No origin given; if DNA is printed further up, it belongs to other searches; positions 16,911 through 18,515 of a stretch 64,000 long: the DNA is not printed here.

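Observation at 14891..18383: Translationally coupled SIR2-like NADase plus two RDD-family membrane proteins: candidate undescribed defence or abortive-infection operon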

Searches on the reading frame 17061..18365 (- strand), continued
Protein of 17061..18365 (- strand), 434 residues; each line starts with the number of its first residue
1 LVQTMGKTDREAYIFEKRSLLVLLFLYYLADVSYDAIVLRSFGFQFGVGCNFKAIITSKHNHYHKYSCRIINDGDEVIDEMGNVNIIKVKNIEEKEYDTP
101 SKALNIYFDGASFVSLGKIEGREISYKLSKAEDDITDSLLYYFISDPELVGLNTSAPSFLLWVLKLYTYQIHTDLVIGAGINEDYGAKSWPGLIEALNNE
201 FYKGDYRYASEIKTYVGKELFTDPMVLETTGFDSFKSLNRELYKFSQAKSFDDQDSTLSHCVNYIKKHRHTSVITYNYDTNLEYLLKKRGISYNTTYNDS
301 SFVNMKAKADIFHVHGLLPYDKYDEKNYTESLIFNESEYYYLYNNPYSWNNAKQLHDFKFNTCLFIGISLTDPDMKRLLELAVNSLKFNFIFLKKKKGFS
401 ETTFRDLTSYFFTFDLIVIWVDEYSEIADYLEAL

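Call 38: search_protein_families(library=padloc, proteins=[P0130, P0132, P0133, P0134, P0138, P0140, P0153, P0166, P0209, P0178], max_evalue=0.001)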
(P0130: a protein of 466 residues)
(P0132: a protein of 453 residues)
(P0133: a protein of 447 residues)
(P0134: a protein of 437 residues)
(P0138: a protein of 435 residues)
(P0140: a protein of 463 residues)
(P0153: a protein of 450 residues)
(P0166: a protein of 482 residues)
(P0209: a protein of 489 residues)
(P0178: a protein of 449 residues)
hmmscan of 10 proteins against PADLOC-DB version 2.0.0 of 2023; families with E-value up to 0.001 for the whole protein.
P0130 (466 aa): 5 families
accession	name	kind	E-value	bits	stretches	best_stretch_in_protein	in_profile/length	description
PDLC00407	ThsA1|ThsA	-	2.7e-13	47.4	1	172-421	7-225/478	STALD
PDLC00409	ThsA1|ThsA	-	3.2e-11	41.1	1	169-419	5-224/242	STALD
PDLC04087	SIR2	-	6.8e-05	19.9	1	180-321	12-161/343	-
PDLC04093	SIR2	-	0.00036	17.6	1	244-315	102-174/395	-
PDLC05061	PDC-S65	-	0.0009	16.6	0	289-335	136-181/592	-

P0132 (453 aa): 7 families
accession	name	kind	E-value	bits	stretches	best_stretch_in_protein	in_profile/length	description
PDLC00407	ThsA1|ThsA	-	9.1e-15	52.2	2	292-450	108-273/478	STALD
PDLC04968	PDC-S25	-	2.7e-10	37.9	1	175-398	14-239/517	-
PDLC00409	ThsA1|ThsA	-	6.4e-09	33.5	1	291-417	108-230/242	STALD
PDLC04967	PDC-S25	-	8.6e-07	26.3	1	289-398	148-249/528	-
PDLC00412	ThsA1|ThsA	-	1.5e-06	25.5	1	380-450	22-109/314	STALD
PDLC05061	PDC-S65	-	0.00015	19.2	0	290-350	142-199/592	-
PDLC04084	SIR2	-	0.0008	16.8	0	278-311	170-203/414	-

P0133 (447 aa): 3 families
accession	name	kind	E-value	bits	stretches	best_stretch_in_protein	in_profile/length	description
PDLC00407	ThsA1|ThsA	-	9.6e-12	42.3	1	178-445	19-273/478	STALD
PDLC00412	ThsA1|ThsA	-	3e-07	27.9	1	376-445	23-109/314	STALD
PDLC00409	ThsA1|ThsA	-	3.8e-07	27.7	0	287-412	109-230/242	STALD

P0134 (437 aa): 7 families
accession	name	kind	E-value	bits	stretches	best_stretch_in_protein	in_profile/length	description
PDLC00407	ThsA1|ThsA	-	9.5e-16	55.5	2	149-199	3-53/478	STALD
PDLC00409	ThsA1|ThsA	-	2.2e-11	41.6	1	148-198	3-53/242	STALD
PDLC03856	LmuA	-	9.5e-10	36.2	1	153-435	2-271/433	-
PDLC04166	Dsr1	-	9.8e-10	34.8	1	158-432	15-278/1227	-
PDLC00412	ThsA1|ThsA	-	8.2e-06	23.1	1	362-435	23-112/314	STALD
PDLC02183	Dsr1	-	2e-05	20.5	1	168-381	23-230/1275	-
PDLC04082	SIR2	-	0.00015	18.8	0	153-299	4-159/345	-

P0138 (435 aa): 0 families

P0140 (463 aa): 1 family
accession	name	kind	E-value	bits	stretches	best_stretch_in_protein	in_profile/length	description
PDLC00407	ThsA1|ThsA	-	4.8e-10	36.7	1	302-429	108-231/478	STALD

P0153 (450 aa): 5 families
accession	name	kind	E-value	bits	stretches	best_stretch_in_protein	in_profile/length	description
PDLC00407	ThsA1|ThsA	-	9.8e-13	45.5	1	290-399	108-210/478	STALD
PDLC00409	ThsA1|ThsA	-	2.2e-09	35.1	1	289-400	108-212/242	STALD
PDLC03856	LmuA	-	1.1e-08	32.7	1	175-398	8-218/433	-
PDLC00412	ThsA1|ThsA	-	0.00014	19.1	1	375-400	20-45/314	STALD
PDLC04082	SIR2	-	0.00054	17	0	169-317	4-160/345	-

P0166 (482 aa): 3 families
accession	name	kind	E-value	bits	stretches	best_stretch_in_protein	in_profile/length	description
PDLC00407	ThsA1|ThsA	-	6.1e-11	39.6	2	374-449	156-230/478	STALD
PDLC00409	ThsA1|ThsA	-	1.1e-06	26.2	1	190-238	12-61/242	STALD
PDLC04087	SIR2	-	6.2e-05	20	0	299-393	125-238/343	-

P0209 (489 aa): 12 families
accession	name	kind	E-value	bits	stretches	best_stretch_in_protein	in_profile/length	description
PDLC00407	ThsA1|ThsA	-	2e-22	77.5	1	187-486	14-275/478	STALD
PDLC03856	LmuA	-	2.9e-13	47.8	1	184-433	6-233/433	-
PDLC00409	ThsA1|ThsA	-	5.7e-13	46.8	1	304-435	102-230/242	STALD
PDLC00412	ThsA1|ThsA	-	8.2e-13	46.1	1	395-485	21-110/314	STALD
PDLC02420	Aga_SIR2-PNTD1-PNTD2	-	9.3e-12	42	1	191-361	17-192/1010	Class I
PDLC02183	Dsr1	-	1.9e-11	40.4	1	186-415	14-229/1275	-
PDLC04167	Dsr1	-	1.3e-10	37.6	1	186-416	14-224/1248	-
PDLC04968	PDC-S25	-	3.2e-09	34.3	1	303-485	137-303/517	-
PDLC05061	PDC-S65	-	1.4e-07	29.2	1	197-342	35-175/592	-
PDLC04087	SIR2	-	2.2e-05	21.5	1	186-334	10-160/343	-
PDLC02408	Aga_SIR2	-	3.2e-05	21.2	0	190-219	3-32/343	Class II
PDLC04082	SIR2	-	6.3e-05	20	0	187-334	10-156/345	-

P0178 (449 aa): 13 families
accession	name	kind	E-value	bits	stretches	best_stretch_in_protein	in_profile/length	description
PDLC00407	ThsA1|ThsA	-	2.3e-30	103.6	1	154-448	3-278/478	STALD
PDLC00409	ThsA1|ThsA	-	1.1e-20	72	1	154-401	4-230/242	STALD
PDLC03856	LmuA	-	1.9e-11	41.8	1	160-399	4-233/433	-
PDLC04968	PDC-S25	-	1.1e-09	35.9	1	248-380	117-239/517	-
PDLC00412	ThsA1|ThsA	-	1.6e-09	35.3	1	362-448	22-114/314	STALD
PDLC05061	PDC-S65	-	8.7e-09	33.2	1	260-316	129-184/592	-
PDLC04967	PDC-S25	-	1.7e-05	22.1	1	270-381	146-251/528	-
PDLC04093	SIR2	-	1.9e-05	21.8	0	264-291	145-172/395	-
PDLC05060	PDC-S65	-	4.9e-05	20.4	1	260-316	37-92/503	-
PDLC04081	SIR2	-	9.1e-05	19.8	0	270-297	137-164/345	-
PDLC04087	SIR2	-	0.0001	19.3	1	243-302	107-164/343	-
PDLC04082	SIR2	-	0.00016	18.7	1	249-300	110-158/345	-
PDLC04088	SIR2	-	0.00088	16.5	0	266-295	169-198/390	-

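Call 39: find_encoding_contigs(protein=P0130, flank=6000, max_places=4)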
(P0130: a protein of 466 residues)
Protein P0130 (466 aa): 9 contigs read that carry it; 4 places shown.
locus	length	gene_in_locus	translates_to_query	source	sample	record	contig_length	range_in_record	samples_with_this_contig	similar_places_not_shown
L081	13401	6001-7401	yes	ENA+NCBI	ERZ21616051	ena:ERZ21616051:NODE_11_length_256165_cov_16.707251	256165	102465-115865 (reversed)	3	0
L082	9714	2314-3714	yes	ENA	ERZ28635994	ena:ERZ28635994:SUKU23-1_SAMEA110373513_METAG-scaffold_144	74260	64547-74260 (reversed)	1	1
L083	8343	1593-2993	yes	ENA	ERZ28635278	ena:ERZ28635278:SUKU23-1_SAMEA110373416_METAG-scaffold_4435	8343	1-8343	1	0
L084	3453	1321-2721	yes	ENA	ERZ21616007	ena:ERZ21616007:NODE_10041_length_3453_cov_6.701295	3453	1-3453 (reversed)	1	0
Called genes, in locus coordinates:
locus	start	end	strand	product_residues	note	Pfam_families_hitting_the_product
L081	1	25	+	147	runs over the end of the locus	PF00572:Ribosomal_L13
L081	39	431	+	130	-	PF00380:Ribosomal_S9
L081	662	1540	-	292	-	PF00126:HTH_1, PF03466:LysR_substrate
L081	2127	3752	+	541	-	PF00390:malic, PF03949:Malic_M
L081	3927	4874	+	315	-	PF03547:Mem_trans, PF01758:SBF (weak)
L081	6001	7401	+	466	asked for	PF13289:SIR2_2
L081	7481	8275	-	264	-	PF12679:ABC2_membrane_2, PF10920:DUF2705 (weak), PF12730:ABC2_membrane_4, PF13346:ABC2_membrane_5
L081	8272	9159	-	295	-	PF00005:ABC_tran, PF13304:AAA_21, PF13732:DrrA1-3_C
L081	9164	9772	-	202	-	PF00440:TetR_N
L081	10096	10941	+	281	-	PF00165:HTH_AraC (faint), PF12833:HTH_18, PF06445:GyrI-like, PF14526:Cass2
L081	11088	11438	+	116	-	-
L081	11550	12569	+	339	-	PF03180:Lipoprotein_9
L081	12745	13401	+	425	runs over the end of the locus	PF00275:EPSP_synthase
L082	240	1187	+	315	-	PF03547:Mem_trans, PF01758:SBF (weak)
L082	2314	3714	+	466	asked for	PF13289:SIR2_2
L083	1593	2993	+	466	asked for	PF13289:SIR2_2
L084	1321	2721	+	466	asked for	PF13289:SIR2_2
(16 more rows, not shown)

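Call 42: search_dna_similar(query=window:17061-18353:-, collection=phages, mode=protein, max_evalue=0.001, max_rows=10)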
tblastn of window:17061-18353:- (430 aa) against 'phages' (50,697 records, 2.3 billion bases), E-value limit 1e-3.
Records with a match: 1; places in all: 1; records where one place covers at least 80% of the query: 0.
Best place of each record, by identity: <60% 1.
By first word of the organism name: Bacteriophage 1.
By host as written in the record: - 1.
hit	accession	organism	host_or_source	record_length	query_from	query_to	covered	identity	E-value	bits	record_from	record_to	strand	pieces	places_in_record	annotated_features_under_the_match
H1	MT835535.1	Bacteriophage sp.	human fecal samples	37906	307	378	17%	41.1%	2e-6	56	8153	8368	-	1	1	record has no annotation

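Call 43: search_dna_similar(query=window:17061-18353:-, collection=plasmids, mode=protein, max_evalue=0.001, max_rows=10)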
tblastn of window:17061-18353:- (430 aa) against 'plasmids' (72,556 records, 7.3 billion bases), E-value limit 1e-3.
Records with a match: 6; places in all: 6; records where one place covers at least 80% of the query: 0.
Best place of each record, by identity: <60% 6.
By first word of the organism name: Klebsiella 1; Hymenobacter 1; Pantoea 1; Rhizobium 1; Cupriavidus 1; Lysinibacillus 1.
By predicted mobility (MOB-suite, as given by PLSDB): non-mobilizable 5; mobilizable 1.
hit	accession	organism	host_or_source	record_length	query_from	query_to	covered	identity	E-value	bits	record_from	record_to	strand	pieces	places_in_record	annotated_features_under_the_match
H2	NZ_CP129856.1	Klebsiella pneumoniae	Homo sapiens,whole organism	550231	156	378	52%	29.1%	8e-18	94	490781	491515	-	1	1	SIR2 family protein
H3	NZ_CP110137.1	Hymenobacter sp. YIM 151858-1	whole organism,soil sample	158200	171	375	48%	27.6%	1e-8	65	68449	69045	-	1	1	SIR2 family protein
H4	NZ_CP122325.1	Pantoea agglomerans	Beta vulgaris,whole organism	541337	171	374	47%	26.3%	9e-4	49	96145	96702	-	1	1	SIR2 family protein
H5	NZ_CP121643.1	Rhizobium sp. CC1099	Onobrychis viciifolia,cell culture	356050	171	375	48%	24.5%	3e-7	61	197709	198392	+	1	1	SIR2 family protein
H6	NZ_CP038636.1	Cupriavidus oxalaticus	whole organism,sewage sludge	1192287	269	380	26%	33.6%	2e-9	68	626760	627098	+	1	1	none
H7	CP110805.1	Lysinibacillus sp. MHQ-1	pure culture,river water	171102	302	378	18%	46.8%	4e-12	76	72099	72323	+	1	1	SIR2 family protein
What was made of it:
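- No close homologue is found in the phage or plasmid collections (calls 42, 43).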

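Call 50: search_solved_structures(query=A1, max_evalue=0.01, show_alignments=3)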
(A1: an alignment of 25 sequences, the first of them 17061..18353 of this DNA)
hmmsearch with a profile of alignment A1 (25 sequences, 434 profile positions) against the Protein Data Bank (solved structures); distinct sequences matched with E-value up to 0.01: 0.

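Call 51: search_solved_structures(query=A1, max_evalue=10, show_alignments=4)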
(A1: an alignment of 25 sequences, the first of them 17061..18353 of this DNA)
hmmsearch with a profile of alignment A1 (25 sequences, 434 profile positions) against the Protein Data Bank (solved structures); distinct sequences matched with E-value up to 10: 1.
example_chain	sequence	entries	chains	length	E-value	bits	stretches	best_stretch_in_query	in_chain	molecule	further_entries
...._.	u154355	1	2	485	0.62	12.5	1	356-433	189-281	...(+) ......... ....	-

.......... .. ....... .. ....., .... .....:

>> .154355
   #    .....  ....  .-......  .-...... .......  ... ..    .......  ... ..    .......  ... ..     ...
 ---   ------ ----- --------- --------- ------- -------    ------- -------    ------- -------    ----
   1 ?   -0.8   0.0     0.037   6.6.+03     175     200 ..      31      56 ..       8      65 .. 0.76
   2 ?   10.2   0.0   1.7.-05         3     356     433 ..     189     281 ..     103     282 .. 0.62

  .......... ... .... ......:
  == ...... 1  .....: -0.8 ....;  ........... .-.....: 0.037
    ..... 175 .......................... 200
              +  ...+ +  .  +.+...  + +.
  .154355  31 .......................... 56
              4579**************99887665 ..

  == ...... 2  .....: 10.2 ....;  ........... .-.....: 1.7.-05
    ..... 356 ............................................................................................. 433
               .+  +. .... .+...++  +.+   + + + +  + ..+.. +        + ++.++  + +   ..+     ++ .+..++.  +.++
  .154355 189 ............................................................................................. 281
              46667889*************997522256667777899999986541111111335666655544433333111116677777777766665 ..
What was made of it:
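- Closest known: ThsA. Different: Sequence identity is about 16%, and a profile of the family finds no PDB chain at E<=0.01 (calls 50, 51).
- Tried and rejected: A profile search of PDB sequences with the family alignment found nothing at E<=0.01, and only ThsA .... at E 0.62 (calls 50, 51).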

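Call 53: search_protein_families(library=ncbifam, proteins=[window:17061-18353:-], max_evalue=0.001)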
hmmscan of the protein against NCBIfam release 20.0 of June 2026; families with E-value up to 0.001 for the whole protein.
window:17061-18353:- (430 aa): 0 families

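Call 61: search_protein_families(library=pfam, proteins=[L020:14476-16350:+, L020:331-2301:+, L020:2304-4328:+], max_evalue=0.01)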
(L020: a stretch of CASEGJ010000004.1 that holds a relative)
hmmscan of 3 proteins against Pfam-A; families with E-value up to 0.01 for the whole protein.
L020:14476-16350:+ (624 aa): 1 family
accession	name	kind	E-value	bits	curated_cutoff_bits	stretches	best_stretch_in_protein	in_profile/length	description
PF00565.23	SNase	-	7.3e-10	39.7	21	1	187-307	1-103/107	Staphylococcal nuclease homologue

L020:331-2301:+ (656 aa): 3 families
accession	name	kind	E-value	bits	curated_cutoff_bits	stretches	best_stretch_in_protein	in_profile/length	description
PF00005.33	ABC_tran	-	2.1e-23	83.9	25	1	28-158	11-137/137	ABC transporter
PF02463.25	SMC_N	-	6.3e-06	26.2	40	1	28-200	24-213/220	RecF/RecN/SMC N terminal domain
PF13304.12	AAA_21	-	0.00029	21.4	27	0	30-111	1-83/304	AAA domain, putative AbiEii toxin, Type IV TA system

L020:2304-4328:+ (674 aa): 6 families
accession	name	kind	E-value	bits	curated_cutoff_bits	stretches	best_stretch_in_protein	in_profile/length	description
PF00005.33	ABC_tran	-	7.7e-20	72.3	25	1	17-143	2-136/137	ABC transporter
PF13304.12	AAA_21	-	6.3e-06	26.9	27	0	94-149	220-274/304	AAA domain, putative AbiEii toxin, Type IV TA system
PF02463.25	SMC_N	-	0.00014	21.8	40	1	97-180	121-205/220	RecF/RecN/SMC N terminal domain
PF20720.3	nSTAND3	-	0.0037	17.4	27.2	0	26-46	18-38/155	Novel STAND NTPase 3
PF03193.22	RsgA_GTPase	-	0.0069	16.7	30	1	10-58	91-139/174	RsgA GTPase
PF13173.12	AAA_14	-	0.0081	16.6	27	0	27-71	4-41/129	AAA domain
